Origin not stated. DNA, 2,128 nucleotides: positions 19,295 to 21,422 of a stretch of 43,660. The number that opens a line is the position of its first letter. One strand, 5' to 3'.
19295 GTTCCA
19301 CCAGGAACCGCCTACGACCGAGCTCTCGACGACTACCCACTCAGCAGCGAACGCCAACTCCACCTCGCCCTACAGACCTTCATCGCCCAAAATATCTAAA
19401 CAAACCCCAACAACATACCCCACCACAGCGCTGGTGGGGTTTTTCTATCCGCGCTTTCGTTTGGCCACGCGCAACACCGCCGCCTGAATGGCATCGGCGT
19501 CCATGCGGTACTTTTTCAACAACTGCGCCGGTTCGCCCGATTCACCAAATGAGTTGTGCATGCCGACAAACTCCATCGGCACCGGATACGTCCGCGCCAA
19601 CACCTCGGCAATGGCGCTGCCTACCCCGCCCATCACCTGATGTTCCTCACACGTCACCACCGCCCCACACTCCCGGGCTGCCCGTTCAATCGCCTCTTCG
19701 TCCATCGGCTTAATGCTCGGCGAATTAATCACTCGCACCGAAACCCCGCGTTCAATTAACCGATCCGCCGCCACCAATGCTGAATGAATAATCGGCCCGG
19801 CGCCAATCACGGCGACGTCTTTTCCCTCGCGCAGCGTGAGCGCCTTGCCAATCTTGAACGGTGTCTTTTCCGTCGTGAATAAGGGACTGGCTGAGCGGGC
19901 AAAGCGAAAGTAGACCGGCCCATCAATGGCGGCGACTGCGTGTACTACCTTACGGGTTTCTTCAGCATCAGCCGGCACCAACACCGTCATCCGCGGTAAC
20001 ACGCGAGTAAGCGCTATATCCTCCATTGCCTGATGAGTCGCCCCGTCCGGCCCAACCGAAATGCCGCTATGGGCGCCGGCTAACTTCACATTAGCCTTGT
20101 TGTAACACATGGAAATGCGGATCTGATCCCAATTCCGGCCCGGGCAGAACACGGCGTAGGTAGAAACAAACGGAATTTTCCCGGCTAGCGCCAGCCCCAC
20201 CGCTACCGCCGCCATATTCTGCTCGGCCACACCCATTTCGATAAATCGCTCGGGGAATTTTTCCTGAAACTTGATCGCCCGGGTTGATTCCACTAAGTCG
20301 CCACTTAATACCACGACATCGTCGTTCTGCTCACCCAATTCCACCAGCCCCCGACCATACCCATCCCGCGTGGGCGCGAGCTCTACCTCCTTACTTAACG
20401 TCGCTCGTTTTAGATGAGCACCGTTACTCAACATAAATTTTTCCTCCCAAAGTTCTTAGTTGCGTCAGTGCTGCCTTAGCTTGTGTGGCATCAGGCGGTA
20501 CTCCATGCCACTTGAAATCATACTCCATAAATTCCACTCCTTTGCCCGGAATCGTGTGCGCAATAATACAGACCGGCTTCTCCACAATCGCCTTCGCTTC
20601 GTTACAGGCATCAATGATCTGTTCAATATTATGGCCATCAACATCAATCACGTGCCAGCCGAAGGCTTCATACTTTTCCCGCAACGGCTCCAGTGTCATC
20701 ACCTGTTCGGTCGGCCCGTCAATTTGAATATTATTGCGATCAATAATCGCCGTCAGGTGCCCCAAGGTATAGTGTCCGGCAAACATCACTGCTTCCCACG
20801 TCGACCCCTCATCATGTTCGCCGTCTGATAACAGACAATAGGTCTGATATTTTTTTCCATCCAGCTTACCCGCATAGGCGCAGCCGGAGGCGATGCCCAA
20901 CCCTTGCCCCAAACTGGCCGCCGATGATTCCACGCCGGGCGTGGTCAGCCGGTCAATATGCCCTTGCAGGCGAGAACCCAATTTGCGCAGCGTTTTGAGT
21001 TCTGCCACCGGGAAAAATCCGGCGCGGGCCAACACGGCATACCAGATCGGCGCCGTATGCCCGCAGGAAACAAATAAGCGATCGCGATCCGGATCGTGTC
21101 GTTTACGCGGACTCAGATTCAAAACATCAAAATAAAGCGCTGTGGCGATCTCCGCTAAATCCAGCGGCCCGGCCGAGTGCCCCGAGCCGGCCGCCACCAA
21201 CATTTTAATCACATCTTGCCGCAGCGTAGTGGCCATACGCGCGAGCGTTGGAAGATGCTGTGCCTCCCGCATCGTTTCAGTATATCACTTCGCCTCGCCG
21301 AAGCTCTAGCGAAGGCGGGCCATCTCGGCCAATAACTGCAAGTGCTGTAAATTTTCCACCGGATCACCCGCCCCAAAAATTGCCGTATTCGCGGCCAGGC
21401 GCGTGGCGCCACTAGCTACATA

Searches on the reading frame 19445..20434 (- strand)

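Call 59: search_protein_families(library=pfam, proteins=[window:19445-20434:-], max_evalue=0.00001)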
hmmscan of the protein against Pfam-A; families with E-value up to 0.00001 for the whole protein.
window:19445-20434:- (329 aa): 3 families
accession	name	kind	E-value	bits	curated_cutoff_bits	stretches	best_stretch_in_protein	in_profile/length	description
PF02779.29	Transket_pyr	-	1.7e-41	142.2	27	1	22-182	5-171/174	Transketolase, pyrimidine binding domain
PF02780.25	Transketolase_C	-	7.9e-28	97.3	25.9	1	196-316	1-124/124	Transketolase, C-terminal domain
PF22613.1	Transketolase_C_1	-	3e-06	27.9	27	1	204-311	11-112/113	Transketolase-like TK C-terminal domain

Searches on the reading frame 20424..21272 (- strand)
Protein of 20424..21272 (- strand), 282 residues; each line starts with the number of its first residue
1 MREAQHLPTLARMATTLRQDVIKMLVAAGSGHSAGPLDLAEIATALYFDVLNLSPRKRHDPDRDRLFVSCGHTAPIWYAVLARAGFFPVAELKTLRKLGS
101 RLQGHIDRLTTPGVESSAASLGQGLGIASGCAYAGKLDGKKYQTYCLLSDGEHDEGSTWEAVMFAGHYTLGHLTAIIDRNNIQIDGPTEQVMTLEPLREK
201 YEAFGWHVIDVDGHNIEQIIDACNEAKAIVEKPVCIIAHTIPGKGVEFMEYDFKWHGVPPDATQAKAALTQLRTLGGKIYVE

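Call 59: search_protein_families(library=pfam, proteins=[window:20424-21272:-], max_evalue=0.00001)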
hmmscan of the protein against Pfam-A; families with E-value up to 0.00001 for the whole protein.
window:20424-21272:- (282 aa): 3 families
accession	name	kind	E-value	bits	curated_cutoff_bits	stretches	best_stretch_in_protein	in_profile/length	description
PF00456.26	Transketolase_N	-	3.6e-50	171.3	22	1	12-268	4-271/334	Transketolase, thiamine diphosphate binding domain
PF13292.11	DXP_synthase_N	-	4.5e-09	36.4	21.2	1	9-185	17-176/274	1-deoxy-D-xylulose-5-phosphate synthase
PF00676.26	E1_dh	-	1e-07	31.7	22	1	121-228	103-209/300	Dehydrogenase E1 component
